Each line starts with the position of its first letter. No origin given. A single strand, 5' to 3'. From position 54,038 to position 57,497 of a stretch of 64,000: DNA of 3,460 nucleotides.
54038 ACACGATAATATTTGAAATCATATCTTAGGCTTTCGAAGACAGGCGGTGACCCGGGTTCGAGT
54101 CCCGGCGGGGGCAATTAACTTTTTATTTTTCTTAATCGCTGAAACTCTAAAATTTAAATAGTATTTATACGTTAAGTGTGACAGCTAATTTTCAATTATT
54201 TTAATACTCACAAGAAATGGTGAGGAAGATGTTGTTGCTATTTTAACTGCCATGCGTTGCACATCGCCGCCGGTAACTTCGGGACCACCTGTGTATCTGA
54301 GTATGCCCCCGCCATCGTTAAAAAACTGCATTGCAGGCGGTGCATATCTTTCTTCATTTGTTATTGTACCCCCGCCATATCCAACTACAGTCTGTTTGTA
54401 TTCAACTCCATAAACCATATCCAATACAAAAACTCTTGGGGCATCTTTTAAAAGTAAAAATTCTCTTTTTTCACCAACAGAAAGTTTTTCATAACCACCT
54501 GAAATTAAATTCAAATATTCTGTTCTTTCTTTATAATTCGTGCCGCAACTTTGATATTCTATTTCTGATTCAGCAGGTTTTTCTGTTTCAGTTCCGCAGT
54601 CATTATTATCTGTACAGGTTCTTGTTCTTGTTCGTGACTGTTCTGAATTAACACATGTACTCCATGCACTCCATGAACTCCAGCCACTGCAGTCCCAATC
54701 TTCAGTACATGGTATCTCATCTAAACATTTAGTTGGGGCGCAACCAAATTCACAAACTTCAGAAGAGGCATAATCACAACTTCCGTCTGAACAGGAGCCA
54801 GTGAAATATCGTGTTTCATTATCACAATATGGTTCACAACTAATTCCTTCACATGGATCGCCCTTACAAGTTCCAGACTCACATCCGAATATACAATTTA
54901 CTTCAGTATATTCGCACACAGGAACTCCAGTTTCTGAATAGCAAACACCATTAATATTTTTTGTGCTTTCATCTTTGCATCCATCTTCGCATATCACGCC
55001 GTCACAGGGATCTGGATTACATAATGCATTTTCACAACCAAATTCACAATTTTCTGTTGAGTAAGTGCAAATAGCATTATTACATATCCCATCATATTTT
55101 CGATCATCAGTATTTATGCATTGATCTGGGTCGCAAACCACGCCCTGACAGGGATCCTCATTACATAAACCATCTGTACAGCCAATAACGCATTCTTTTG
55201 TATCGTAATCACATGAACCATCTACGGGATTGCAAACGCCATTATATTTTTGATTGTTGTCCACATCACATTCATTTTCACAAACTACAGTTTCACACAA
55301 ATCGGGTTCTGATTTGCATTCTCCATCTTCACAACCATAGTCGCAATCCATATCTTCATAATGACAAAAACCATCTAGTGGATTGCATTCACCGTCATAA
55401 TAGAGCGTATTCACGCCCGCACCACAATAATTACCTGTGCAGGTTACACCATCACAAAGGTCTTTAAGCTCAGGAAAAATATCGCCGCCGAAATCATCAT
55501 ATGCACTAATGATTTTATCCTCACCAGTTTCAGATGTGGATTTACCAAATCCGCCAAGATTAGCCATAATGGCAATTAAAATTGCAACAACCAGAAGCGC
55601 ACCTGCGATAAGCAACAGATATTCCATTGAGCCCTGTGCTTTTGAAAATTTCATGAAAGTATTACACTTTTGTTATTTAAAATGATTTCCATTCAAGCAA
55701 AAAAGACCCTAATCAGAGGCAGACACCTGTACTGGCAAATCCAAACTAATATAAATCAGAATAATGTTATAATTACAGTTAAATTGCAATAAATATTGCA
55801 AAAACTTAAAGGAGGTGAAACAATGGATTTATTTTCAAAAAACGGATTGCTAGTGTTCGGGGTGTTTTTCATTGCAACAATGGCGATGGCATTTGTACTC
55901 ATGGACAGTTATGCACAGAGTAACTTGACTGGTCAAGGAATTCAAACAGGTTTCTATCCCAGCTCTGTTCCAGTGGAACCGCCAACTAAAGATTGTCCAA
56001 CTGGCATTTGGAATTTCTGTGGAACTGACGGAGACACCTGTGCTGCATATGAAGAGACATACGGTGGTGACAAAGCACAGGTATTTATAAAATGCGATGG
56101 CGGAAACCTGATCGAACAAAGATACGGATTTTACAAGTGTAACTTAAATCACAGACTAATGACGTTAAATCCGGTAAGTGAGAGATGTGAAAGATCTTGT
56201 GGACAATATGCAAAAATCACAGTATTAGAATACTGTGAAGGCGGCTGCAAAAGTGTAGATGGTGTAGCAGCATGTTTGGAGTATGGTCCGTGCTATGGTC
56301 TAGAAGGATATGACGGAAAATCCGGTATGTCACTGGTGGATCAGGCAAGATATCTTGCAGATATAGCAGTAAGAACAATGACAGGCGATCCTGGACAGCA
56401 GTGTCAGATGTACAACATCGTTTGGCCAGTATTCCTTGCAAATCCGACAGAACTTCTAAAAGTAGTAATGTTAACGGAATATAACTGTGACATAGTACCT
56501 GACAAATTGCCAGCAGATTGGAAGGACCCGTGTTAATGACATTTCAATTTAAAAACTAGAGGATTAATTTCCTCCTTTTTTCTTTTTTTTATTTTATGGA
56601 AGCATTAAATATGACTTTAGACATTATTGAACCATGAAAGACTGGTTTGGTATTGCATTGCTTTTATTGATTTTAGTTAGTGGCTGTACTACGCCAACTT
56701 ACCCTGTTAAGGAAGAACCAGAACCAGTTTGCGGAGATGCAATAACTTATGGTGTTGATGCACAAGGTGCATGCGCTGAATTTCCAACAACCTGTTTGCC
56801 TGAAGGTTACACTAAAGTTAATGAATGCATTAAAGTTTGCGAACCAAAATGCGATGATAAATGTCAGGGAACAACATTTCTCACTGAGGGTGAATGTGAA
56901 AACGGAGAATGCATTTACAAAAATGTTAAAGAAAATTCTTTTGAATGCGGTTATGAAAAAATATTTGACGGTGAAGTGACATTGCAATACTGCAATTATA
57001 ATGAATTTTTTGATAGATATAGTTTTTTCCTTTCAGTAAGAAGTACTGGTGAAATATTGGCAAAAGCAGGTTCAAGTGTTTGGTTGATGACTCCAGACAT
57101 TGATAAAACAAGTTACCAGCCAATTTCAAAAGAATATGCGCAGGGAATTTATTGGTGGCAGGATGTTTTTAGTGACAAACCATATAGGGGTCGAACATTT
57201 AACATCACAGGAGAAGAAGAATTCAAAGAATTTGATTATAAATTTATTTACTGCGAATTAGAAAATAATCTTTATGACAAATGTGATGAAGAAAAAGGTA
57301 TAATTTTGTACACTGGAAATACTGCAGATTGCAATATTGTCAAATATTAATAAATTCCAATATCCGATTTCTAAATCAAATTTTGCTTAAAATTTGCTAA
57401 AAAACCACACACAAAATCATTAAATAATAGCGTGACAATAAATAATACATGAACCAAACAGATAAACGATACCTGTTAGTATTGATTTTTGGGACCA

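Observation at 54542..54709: Thrombospondin type-1-like repeat embedded in an archaeal pilin-like adhesin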

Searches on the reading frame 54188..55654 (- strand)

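Call 4: search_protein_families(library=pfam, proteins=[window:54188-55654:-], max_evalue=10)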
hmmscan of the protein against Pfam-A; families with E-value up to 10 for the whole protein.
window:54188-55654:- (489 aa): 1 family
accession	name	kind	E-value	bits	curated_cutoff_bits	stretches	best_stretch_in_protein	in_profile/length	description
PF04021.17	Class_IIIsignal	-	5.2e-07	29.8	23.7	1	4-29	1-26/27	Class III signal peptide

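Call 5: search_protein_families(library=ncbifam, proteins=[window:54188-55654:-], max_evalue=10)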
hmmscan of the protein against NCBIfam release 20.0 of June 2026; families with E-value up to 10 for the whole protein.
window:54188-55654:- (489 aa): 1 family
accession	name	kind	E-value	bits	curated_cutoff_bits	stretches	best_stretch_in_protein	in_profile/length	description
NF040912.1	SGM_5486_fam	subfamily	0.65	9.9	35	1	12-33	13-34/37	SGM_5486 family transporter-associated protein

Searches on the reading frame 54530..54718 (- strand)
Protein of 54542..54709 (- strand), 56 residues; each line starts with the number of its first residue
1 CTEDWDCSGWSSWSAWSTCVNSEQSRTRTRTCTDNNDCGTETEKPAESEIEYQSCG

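Call 4: search_protein_families(library=pfam, proteins=[window:54542-54709:-], max_evalue=10)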
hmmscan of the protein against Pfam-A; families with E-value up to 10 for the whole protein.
window:54542-54709:- (56 aa): 5 families
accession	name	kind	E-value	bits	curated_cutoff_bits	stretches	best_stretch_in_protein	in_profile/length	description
PF22195.2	TSP1_CFP_C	-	0.0043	17.9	27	1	9-35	4-33/90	CFP-like, C-terminal thrombospondin type 1 domain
PF00090.25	TSP_1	-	0.012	16.2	21.6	1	9-46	2-38/49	Thrombospondin type 1 domain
PF12524.13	GlyL_C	-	0.023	15.3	21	1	19-43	11-33/65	dsDNA virus glycoprotein L C terminal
PF07127.16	Nodulin_late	-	2.8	8.8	30.4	1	26-45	25-43/54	Late nodulin domain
PF00095.26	WAP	-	3.4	8.5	20.8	1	1-9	17-25/41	WAP-type (Whey Acidic Protein) 'four-disulfide core'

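Call 10: search_solved_structures(query=window:54542-54709:-, max_evalue=10, show_alignments=3)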
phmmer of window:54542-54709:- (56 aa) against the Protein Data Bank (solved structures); distinct sequences matched with E-value up to 10: 24.
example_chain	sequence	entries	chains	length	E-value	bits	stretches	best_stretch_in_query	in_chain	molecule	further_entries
7r84_A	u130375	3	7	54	0.019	18.9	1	9-46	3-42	Vasculostatin-120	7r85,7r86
6s0a_B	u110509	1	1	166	0.052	17.5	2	7-41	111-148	Properdin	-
6ool_A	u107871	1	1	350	0.065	17.2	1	8-34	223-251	Netrin receptor UNC5B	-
6ruv_U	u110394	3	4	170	0.072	17.1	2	7-41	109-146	Properdin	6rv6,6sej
7noz_C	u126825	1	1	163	0.077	17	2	7-41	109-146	Properdin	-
6h03_D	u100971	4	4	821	0.15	16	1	8-35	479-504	Complement component C7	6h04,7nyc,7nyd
4okr_A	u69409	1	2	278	0.16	16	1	3-35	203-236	Micronemal protein MIC2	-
8b0f_C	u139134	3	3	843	0.16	16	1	8-35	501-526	Complement component C7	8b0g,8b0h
4oku_A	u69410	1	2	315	0.18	15.8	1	3-35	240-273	Micronemal protein MIC2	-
1lsl_A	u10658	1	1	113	0.2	15.7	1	8-50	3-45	Thrombospondin 1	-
6rus_B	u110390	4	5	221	0.33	15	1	9-33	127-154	Properdin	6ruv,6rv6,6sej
6rur_V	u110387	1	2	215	0.34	15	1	9-33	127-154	Properdin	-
7noz_D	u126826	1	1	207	0.34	15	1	9-33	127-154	Properdin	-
8q6r_D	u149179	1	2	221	0.34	14.9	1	9-33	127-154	Properdin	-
6s08_A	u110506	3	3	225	0.36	14.9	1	9-33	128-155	Properdin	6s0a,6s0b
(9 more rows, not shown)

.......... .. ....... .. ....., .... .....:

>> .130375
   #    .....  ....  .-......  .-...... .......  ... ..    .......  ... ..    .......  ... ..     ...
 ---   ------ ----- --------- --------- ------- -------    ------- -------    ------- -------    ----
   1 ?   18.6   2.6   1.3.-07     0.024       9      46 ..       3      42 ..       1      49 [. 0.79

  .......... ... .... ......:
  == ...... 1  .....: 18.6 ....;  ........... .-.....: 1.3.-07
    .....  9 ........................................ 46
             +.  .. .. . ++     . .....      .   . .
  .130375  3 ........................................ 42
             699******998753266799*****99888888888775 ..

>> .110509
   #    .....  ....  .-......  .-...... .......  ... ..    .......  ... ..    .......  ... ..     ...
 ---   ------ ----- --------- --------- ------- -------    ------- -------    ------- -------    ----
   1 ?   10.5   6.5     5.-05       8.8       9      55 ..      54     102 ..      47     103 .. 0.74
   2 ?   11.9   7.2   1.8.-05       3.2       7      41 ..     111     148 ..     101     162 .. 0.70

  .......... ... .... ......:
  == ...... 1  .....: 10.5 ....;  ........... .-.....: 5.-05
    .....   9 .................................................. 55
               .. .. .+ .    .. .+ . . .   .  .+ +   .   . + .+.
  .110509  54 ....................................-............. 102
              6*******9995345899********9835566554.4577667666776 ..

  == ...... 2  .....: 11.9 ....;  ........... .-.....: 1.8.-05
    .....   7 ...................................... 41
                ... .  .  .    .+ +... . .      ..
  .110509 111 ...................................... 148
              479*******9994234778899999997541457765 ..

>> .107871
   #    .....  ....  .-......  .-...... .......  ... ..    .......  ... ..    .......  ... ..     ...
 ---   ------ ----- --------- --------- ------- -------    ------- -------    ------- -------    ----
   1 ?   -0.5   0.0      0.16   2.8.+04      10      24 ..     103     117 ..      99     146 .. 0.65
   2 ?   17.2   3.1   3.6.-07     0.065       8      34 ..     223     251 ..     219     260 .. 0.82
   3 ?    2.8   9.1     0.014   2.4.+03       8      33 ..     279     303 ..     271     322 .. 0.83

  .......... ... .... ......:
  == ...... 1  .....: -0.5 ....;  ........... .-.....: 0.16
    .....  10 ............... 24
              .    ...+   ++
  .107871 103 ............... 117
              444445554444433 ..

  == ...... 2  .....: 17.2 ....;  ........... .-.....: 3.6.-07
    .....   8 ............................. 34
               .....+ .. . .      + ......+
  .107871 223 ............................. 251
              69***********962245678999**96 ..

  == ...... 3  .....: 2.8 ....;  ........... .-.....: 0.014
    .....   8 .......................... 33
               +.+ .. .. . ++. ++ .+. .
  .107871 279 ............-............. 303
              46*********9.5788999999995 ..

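Call 22: search_solved_structures(query=A2, max_evalue=10, show_alignments=3)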
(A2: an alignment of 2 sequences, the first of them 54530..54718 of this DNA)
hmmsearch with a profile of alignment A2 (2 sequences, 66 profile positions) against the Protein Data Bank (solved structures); distinct sequences matched with E-value up to 10: 18.
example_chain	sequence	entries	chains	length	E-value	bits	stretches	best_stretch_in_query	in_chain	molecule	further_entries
6ool_A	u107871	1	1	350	0.037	17.5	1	14-40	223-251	Netrin receptor UNC5B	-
6h03_D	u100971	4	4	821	0.041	17.3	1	13-38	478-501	Complement component C7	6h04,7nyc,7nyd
8b0f_C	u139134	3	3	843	0.042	17.3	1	13-38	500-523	Complement component C7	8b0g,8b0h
7r84_A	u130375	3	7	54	0.046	17.2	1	15-50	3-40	Vasculostatin-120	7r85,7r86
7noz_C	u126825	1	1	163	0.06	16.8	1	14-64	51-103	Properdin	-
4okr_A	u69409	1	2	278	0.082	16.3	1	9-39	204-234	Micronemal protein MIC2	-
4oku_A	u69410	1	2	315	0.086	16.3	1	9-39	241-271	Micronemal protein MIC2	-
6ruv_U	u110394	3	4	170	0.11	16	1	14-64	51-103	Properdin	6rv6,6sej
6s0a_B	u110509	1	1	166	0.11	15.9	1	14-64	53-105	Properdin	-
8q6r_C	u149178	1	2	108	0.17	15.3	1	14-64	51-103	Properdin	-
6s08_B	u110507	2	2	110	0.22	15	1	14-64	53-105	Properdin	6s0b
7b26_A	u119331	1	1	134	0.3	14.6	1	14-64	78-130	Properdin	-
7za1_E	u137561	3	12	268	0.42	14.1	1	14-40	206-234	Netrin receptor UNC5D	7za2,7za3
5ftt_A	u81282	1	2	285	0.46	14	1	14-40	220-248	NETRIN RECEPTOR UNC5D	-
8b0f_D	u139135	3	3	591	0.72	13.3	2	11-34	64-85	Complement component C8 beta chain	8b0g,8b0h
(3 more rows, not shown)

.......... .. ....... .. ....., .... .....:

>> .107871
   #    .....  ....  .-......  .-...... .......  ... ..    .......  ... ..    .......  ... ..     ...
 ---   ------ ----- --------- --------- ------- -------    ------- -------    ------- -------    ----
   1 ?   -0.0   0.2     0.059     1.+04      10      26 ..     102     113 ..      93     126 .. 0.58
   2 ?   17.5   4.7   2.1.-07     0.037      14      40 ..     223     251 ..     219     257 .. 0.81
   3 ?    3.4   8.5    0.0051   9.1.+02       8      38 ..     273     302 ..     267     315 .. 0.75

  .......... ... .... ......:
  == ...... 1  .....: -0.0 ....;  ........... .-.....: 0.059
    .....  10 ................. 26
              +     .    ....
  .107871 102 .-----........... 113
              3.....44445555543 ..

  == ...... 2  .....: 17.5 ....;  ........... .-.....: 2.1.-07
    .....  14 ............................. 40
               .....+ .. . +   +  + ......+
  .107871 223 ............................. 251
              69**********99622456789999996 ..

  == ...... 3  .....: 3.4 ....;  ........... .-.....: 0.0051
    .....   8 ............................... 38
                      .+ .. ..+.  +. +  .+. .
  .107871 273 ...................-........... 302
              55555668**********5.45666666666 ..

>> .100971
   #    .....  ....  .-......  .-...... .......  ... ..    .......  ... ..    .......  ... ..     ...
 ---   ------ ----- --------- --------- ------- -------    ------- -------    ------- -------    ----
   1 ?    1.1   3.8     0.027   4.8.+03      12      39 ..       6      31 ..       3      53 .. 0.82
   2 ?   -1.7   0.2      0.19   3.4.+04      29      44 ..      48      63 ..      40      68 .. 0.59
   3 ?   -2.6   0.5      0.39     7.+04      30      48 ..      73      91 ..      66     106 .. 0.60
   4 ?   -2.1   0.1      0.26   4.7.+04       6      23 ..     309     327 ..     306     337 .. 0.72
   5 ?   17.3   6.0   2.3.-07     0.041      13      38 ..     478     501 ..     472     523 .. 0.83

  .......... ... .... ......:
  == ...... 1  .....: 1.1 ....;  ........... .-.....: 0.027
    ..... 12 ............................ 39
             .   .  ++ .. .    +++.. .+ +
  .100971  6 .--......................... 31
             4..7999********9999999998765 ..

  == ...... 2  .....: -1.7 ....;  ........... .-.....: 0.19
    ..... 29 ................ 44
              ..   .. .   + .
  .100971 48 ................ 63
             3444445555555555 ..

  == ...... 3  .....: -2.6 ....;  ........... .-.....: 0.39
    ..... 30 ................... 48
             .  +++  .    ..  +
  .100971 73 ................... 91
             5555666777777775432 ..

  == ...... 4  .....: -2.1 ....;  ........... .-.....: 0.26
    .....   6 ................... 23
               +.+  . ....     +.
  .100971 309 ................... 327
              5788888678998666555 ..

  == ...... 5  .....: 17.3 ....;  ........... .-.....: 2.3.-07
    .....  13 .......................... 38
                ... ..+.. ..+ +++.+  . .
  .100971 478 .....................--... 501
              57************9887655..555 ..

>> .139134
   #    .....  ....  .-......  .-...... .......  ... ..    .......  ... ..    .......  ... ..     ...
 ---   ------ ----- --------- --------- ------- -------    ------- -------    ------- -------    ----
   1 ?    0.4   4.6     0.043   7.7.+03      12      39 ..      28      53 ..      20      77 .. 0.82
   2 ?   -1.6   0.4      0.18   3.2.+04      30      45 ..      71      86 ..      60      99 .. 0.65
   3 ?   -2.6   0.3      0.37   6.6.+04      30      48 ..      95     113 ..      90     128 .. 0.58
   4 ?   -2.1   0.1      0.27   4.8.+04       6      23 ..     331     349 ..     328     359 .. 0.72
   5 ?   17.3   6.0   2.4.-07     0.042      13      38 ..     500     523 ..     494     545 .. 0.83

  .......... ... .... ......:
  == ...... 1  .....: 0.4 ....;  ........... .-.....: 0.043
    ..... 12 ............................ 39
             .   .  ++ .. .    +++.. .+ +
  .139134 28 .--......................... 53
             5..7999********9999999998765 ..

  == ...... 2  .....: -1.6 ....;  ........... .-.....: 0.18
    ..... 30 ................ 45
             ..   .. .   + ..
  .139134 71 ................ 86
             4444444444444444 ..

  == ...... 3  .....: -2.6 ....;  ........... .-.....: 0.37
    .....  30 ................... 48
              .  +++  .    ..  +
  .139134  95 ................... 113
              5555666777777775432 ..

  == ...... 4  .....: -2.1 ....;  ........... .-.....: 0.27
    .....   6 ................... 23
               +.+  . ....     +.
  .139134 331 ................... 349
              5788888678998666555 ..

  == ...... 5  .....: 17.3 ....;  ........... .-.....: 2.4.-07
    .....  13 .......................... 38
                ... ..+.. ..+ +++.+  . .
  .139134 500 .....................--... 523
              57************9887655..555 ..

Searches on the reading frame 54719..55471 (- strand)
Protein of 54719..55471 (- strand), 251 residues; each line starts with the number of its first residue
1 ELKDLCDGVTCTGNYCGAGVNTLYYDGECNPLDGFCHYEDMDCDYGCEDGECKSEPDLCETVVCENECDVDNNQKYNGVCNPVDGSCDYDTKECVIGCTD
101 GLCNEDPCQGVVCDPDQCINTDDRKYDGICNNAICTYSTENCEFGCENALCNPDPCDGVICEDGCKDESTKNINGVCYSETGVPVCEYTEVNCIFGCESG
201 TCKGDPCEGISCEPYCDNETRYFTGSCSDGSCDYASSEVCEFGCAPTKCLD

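Call 57: search_protein_families(library=pfam, proteins=[window:54719-55471:-], max_evalue=1)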
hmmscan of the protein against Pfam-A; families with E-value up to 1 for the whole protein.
window:54719-55471:- (251 aa): 0 families

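Call 58: search_solved_structures(query=window:54719-55471:-, max_evalue=1)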
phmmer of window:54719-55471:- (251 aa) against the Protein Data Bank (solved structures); distinct sequences matched with E-value up to 1: 0.

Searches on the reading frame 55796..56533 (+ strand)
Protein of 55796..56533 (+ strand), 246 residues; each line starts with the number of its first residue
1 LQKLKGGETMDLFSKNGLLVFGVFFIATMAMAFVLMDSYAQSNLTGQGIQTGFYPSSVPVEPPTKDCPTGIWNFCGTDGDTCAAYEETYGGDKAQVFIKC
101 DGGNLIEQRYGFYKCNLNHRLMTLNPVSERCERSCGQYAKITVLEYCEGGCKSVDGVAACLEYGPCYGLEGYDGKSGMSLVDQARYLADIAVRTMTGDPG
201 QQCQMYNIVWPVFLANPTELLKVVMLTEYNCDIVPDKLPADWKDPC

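Call 4: search_protein_families(library=pfam, proteins=[window:55796-56533:+], max_evalue=10)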
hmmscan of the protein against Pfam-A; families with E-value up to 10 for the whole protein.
window:55796-56533:+ (246 aa): 1 family
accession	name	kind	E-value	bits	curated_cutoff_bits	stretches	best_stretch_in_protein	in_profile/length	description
PF19779.4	DUF6264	-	0.16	12.6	31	1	7-53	68-113/183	Family of unknown function (DUF6264)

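Call 5: search_protein_families(library=ncbifam, proteins=[window:55796-56533:+], max_evalue=10)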
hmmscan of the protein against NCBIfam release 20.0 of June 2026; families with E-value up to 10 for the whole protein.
window:55796-56533:+ (246 aa): 0 families

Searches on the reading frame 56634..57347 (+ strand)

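Call 4: search_protein_families(library=pfam, proteins=[window:56634-57347:+], max_evalue=10)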
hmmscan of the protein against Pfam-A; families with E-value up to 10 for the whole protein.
window:56634-57347:+ (238 aa): 1 family
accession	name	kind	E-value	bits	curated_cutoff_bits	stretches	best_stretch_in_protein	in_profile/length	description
PF02363.24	C_tripleX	-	5.7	7.8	22.9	1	68-79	2-13/17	Cysteine rich repeat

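Call 5: search_protein_families(library=ncbifam, proteins=[window:56634-57347:+], max_evalue=10)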
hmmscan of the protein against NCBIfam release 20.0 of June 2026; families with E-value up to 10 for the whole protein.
window:56634-57347:+ (238 aa): 0 families
